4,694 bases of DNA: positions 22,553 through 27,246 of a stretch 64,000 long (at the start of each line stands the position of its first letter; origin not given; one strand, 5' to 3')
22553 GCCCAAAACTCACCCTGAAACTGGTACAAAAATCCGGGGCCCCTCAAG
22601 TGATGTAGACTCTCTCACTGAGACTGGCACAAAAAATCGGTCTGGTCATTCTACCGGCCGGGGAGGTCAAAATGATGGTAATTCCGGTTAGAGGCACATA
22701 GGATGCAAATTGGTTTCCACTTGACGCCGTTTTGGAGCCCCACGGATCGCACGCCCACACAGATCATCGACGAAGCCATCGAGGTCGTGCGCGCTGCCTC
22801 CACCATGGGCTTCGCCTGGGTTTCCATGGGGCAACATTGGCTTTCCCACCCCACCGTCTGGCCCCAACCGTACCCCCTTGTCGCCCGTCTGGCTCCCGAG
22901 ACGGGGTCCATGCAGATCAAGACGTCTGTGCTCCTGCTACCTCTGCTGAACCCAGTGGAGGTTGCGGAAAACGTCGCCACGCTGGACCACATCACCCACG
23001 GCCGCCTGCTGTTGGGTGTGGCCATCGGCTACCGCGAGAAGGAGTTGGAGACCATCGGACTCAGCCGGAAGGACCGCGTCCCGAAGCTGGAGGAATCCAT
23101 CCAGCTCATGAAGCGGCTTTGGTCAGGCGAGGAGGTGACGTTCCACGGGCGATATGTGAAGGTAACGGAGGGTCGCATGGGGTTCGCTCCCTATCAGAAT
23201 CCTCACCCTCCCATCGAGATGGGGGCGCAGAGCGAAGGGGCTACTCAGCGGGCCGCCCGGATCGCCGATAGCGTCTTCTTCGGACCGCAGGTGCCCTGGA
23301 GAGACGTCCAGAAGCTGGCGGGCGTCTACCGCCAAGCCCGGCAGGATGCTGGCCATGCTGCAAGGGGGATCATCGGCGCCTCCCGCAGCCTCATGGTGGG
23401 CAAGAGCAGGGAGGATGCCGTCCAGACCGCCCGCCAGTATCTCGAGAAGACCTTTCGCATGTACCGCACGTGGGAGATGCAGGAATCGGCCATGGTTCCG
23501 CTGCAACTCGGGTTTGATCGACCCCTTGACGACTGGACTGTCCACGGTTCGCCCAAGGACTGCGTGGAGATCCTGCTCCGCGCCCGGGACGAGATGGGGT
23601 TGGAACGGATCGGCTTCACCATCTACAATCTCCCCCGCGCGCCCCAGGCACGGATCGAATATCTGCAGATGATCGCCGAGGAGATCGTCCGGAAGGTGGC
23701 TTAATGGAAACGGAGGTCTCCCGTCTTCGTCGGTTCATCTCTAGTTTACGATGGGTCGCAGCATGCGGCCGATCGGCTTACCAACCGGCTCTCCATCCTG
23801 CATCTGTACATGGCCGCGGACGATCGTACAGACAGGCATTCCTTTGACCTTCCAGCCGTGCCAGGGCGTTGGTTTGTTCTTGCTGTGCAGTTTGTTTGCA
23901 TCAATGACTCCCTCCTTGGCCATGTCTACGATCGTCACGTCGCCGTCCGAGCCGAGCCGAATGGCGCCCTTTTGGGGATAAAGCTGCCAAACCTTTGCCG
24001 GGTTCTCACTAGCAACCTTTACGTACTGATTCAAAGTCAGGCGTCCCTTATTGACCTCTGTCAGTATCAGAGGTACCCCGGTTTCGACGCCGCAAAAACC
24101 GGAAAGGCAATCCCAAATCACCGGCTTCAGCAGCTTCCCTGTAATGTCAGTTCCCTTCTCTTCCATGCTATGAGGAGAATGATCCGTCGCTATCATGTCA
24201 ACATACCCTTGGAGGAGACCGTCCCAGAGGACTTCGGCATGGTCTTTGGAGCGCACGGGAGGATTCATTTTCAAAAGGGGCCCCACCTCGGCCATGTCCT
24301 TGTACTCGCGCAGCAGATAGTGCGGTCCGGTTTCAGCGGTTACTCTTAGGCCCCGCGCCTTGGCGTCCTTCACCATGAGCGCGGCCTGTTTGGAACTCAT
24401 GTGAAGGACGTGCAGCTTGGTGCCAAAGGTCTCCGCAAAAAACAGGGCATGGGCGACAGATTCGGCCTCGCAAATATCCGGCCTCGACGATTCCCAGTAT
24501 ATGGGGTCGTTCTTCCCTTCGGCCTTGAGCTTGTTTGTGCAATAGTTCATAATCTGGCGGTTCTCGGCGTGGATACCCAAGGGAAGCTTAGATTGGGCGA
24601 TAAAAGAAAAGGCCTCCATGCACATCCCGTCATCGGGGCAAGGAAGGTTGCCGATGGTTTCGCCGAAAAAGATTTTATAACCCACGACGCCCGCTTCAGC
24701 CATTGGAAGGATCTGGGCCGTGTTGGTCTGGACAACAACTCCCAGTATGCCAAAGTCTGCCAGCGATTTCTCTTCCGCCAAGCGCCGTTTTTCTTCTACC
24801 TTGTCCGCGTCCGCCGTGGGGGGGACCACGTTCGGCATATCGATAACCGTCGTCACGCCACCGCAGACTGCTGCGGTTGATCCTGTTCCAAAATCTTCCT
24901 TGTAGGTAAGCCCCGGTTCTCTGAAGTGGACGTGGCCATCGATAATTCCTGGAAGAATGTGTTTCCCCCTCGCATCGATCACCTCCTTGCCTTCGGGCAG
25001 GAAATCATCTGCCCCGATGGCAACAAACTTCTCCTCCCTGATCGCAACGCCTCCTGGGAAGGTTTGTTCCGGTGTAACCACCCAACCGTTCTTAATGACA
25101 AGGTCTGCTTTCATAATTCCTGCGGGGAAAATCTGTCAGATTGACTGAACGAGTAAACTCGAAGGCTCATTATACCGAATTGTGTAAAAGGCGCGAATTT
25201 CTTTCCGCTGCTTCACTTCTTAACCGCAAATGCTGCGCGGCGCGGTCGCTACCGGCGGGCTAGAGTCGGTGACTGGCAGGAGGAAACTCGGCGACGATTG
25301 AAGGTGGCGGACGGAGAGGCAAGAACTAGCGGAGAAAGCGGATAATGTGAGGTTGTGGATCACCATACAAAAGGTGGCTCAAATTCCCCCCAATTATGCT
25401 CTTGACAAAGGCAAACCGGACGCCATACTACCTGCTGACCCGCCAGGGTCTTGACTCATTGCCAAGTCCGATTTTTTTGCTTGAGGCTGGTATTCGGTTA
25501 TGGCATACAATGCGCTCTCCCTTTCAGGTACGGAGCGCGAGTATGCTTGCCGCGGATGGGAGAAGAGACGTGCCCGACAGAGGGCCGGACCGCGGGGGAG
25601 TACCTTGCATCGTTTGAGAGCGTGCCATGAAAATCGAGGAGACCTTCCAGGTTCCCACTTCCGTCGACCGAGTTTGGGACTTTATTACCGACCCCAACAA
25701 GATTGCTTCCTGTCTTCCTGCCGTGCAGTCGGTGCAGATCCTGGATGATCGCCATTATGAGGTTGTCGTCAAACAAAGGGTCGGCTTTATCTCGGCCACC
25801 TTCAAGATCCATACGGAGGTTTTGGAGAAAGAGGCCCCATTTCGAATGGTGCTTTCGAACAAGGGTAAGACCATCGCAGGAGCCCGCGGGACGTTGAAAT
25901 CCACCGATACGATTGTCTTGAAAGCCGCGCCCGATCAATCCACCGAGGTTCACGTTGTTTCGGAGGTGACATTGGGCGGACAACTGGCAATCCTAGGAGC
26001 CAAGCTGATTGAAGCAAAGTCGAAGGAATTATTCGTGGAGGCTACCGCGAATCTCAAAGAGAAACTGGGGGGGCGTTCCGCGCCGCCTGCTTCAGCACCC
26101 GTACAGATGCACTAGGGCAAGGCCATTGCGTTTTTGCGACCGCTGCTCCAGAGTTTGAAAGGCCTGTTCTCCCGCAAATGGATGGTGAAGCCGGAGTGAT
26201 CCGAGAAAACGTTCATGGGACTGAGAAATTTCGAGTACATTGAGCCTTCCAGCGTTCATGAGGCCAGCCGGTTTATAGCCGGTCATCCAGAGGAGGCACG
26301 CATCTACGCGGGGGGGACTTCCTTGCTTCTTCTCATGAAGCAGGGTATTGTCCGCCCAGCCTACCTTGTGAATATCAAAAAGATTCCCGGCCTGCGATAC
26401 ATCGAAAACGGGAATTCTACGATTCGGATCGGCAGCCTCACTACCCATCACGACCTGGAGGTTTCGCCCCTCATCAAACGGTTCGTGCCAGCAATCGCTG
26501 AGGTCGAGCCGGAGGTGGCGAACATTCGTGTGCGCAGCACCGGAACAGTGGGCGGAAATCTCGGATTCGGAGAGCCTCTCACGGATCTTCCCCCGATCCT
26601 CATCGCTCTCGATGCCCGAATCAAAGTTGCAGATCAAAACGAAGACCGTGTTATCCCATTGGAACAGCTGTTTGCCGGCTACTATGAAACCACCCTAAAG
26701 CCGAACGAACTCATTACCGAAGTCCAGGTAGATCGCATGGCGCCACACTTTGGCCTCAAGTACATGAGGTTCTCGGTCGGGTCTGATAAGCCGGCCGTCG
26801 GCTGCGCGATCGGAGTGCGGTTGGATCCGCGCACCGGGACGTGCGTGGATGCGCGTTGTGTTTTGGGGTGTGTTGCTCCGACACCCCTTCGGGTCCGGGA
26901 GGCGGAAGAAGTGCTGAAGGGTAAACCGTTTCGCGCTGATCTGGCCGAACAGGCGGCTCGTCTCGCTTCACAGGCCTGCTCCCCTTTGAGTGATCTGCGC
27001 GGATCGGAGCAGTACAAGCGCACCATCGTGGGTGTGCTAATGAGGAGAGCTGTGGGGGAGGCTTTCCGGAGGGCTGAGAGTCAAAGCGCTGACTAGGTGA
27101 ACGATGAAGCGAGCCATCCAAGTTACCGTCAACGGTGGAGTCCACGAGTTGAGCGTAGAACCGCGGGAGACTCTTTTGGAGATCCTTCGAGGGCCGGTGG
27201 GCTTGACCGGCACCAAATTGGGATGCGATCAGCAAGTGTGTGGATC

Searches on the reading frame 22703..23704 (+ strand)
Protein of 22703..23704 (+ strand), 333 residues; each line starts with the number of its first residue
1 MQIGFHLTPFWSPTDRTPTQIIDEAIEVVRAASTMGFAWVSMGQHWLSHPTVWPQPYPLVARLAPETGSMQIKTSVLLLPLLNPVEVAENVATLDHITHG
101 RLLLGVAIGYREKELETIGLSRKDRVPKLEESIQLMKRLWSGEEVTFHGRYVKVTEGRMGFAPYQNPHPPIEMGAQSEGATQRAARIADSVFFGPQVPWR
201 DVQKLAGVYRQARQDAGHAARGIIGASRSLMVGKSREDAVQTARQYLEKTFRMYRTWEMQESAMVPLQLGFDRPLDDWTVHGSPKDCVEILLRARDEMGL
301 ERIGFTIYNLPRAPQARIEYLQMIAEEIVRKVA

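Call 7: search_protein_families(library=pfam, proteins=[window:22703-23704:+])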
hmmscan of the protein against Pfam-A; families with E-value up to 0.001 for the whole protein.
window:22703-23704:+ (333 aa): 1 family
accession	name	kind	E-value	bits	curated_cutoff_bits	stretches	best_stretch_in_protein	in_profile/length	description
PF00296.26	Bac_luciferase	-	3.7e-49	168.2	27.9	1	3-293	3-306/314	Luciferase-like monooxygenase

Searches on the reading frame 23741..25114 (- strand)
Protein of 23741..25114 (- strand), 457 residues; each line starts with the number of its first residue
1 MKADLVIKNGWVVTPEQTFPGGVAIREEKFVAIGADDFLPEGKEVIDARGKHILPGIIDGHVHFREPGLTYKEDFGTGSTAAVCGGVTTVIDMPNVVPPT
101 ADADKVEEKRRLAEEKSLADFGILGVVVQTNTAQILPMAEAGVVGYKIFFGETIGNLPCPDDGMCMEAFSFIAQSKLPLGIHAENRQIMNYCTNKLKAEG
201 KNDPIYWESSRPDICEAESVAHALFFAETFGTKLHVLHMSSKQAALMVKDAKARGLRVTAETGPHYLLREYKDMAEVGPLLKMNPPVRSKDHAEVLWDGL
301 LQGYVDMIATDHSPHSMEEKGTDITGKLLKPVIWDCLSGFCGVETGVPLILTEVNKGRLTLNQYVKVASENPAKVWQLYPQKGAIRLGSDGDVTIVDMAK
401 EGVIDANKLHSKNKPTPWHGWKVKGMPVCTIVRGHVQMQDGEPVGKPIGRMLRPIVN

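Call 7: search_protein_families(library=pfam, proteins=[window:23741-25114:-])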
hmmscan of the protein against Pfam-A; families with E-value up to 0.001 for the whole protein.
window:23741-25114:- (457 aa): 2 families
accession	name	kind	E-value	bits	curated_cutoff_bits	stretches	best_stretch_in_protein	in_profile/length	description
PF01979.26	Amidohydro_1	-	3.8e-20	72.9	25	1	53-436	2-344/345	Amidohydrolase family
PF07969.17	Amidohydro_3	-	4.4e-10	40.1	29.7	1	44-71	1-28/472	Amidohydrolase family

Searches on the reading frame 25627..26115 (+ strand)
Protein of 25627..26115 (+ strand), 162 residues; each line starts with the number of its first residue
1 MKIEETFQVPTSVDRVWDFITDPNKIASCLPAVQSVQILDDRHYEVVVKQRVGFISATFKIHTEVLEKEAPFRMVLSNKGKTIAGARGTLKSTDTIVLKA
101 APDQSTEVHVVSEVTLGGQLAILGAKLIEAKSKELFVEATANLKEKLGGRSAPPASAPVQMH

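Call 8: search_protein_families(library=pfam, proteins=[window:25627-26115:+])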
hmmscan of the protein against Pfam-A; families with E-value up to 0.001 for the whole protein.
window:25627-26115:+ (162 aa): 3 families
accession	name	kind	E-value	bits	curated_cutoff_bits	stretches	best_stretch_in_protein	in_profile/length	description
PF06240.19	COXG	-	1.4e-19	70.6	22.2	1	6-147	2-139/140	Carbon monoxide dehydrogenase subunit G (CoxG)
PF10604.15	Polyketide_cyc2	-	4.2e-11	43.7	27.4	1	2-147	3-141/142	Polyketide cyclase / dehydrase and lipid transport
PF03364.25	Polyketide_cyc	-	1.6e-05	25.6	23.4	1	9-70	1-61/126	Polyketide cyclase / dehydrase and lipid transport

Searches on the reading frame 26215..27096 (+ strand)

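Call 7: search_protein_families(library=pfam, proteins=[window:26215-27096:+])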
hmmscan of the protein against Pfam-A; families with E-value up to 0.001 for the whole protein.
window:26215-27096:+ (293 aa): 2 families
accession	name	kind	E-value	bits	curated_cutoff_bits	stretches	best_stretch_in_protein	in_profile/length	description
PF00941.27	FAD_binding_5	-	8.9e-45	153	27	1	5-172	2-167/170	FAD binding domain in molybdopterin dehydrogenase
PF03450.22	CO_deh_flav_C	-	6.5e-22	78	25.5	1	189-283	10-102/102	CO dehydrogenase flavoprotein C-terminal domain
